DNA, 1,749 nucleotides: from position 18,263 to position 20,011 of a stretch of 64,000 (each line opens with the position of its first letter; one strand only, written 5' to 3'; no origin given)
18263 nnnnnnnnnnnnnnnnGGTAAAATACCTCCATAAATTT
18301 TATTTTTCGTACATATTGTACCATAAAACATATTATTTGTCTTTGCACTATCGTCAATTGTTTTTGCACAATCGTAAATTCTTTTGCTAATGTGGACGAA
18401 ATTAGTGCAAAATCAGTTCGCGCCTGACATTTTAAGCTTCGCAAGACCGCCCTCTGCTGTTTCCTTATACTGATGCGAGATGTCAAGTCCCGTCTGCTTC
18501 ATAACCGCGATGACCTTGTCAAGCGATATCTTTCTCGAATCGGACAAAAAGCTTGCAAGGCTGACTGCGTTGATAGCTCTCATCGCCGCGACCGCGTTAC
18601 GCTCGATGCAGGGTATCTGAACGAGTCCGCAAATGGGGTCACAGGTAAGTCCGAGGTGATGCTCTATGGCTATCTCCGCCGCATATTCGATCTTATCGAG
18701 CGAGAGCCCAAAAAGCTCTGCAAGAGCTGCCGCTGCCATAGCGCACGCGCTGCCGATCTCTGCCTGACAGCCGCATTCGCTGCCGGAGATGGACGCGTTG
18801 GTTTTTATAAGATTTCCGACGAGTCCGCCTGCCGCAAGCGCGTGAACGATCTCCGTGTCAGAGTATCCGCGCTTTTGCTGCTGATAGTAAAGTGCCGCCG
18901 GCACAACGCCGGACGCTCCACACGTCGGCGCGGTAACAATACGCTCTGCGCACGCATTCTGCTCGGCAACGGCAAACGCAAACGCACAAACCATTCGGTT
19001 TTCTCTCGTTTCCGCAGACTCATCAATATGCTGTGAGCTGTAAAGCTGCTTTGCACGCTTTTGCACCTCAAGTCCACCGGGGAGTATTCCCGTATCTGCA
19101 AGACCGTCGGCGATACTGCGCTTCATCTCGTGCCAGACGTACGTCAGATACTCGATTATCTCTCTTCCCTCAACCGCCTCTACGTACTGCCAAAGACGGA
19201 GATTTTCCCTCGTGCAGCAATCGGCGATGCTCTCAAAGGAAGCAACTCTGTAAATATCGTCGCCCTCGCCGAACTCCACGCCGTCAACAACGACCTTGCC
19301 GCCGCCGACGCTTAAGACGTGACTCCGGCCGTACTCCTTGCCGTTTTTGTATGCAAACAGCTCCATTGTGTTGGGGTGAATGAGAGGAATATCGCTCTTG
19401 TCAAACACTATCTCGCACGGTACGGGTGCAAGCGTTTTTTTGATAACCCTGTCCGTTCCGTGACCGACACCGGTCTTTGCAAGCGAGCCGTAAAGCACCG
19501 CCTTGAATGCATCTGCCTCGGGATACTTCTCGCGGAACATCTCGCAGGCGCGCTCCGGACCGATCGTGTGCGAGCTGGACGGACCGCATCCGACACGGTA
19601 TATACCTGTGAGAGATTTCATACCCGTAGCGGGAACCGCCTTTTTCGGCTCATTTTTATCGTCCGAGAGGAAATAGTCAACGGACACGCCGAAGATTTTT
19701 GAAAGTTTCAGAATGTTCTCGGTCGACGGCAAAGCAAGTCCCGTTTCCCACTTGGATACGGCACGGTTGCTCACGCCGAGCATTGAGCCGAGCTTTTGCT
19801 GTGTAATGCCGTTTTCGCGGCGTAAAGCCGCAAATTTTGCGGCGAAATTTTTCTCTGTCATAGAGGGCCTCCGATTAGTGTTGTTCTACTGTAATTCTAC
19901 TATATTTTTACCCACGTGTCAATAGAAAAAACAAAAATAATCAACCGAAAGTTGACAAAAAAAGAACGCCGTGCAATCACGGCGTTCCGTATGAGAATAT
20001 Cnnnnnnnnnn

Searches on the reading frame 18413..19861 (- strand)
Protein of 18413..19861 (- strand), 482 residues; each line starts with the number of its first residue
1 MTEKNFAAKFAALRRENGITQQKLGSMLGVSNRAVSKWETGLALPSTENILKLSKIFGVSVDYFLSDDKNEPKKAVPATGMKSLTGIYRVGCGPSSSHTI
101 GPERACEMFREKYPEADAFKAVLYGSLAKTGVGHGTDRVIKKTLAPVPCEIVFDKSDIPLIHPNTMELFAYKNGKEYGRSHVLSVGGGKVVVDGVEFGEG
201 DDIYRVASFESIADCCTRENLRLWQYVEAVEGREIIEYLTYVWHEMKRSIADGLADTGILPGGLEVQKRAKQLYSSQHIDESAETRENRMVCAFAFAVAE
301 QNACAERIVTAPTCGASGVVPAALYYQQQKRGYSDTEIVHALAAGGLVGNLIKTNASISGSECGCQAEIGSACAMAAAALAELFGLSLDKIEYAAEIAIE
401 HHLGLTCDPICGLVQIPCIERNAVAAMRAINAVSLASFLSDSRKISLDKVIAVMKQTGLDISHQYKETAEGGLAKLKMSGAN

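Call 4: search_protein_families(library=pfam, proteins=[window:18413-19861:-], max_evalue=0.01)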
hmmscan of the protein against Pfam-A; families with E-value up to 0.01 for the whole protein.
window:18413-19861:- (482 aa): 7 families
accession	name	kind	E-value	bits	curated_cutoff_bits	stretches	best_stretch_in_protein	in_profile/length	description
PF03313.21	SDH_alpha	-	2.4e-74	250.7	26.4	1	231-474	22-260/260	Serine dehydratase alpha chain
PF03315.21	SDH_beta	-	7e-21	75.6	26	2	83-140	1-64/155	Serine dehydratase beta chain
PF01381.28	HTH_3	-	9e-17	61.3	23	1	12-64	3-55/55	Helix-turn-helix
PF13560.12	HTH_31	-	2.1e-08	34.8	27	1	6-61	2-58/64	Helix-turn-helix domain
PF12844.13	HTH_19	-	1.4e-07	31.8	30.2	1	9-65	3-59/64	Helix-turn-helix domain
PF07022.19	Phage_CI_repr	-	0.0047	17.7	22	0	20-66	13-59/65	Bacteriophage CI repressor helix-turn-helix domain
PF13384.12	HTH_23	-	0.0051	17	24.6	0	11-38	11-37/50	Homeodomain-like domain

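Call 5: search_protein_families(library=ncbifam, proteins=[window:18413-19861:-], max_evalue=0.01)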
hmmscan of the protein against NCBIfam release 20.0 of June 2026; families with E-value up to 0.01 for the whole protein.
window:18413-19861:- (482 aa): 18 families
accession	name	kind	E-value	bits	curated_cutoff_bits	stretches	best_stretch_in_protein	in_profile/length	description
TIGR00720.1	sda_mono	equivalog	1.9e-111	373.2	345.1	2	150-475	110-448/450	L-serine ammonia-lyase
NF011614.0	PRK15040.1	equivalog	2.7e-81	273.9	873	2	146-474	108-448/454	L-serine ammonia-lyase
NF011598.0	PRK15023.1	equivalog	4.9e-80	269.6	942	2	152-474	114-448/454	L-serine ammonia-lyase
TIGR00718.1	sda_alpha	equivalog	1.9e-45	155.2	243.2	1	291-477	92-277/300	L-serine ammonia-lyase, iron-sulfur-dependent, subunit alpha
NF041951.1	phage_RstR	subfamily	6.3e-15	55.4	80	1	5-76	2-73/108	RstR family transcriptional repressor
NF052239.1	antitox_spr1629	equivalog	2.4e-09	36.8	335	1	9-72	6-69/377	spr1629 family repressor/antitoxin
NF007257.0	PRK09706.1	subfamily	1.5e-08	34.5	101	1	1-77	1-78/135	transcriptional repressor DicA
TIGR00719.1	sda_beta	equivalog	1.2e-07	31.7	161.2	1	90-140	13-64/208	L-serine ammonia-lyase, iron-sulfur-dependent subunit beta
TIGR03070.1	couple_hipB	subfamily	2.7e-07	30.4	71.65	1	6-59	3-56/58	type II toxin-antitoxin system Y4mF family antitoxin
TIGR03830.1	CxxCG_CxxCG_HTH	subfamily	1.3e-05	24.9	61.8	1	9-48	69-110/127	type II TA system antitoxin MqsA family protein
NF007408.0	PRK09943.1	equivalog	1.3e-05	24.8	211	1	7-73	9-75/185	HTH-type transcriptional regulator PuuR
NF003162.0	PRK04140.1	equivalog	1.8e-05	23.9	263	1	9-60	130-181/317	transcriptional regulator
NF041575.1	antitoxPezA_Strep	equivalog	0.00052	20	290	1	11-61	7-57/158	type II toxin-antitoxin system antitoxin PezA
NF040522.1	VC1465_fam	subfamily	0.00057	19.9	70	1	13-55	4-45/111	VC1465 family Xer recombination activation factor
TIGR00270.2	TIGR00270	equivalog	0.0012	18.7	110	1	5-64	75-134/159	multiprotein bridging factor aMBF1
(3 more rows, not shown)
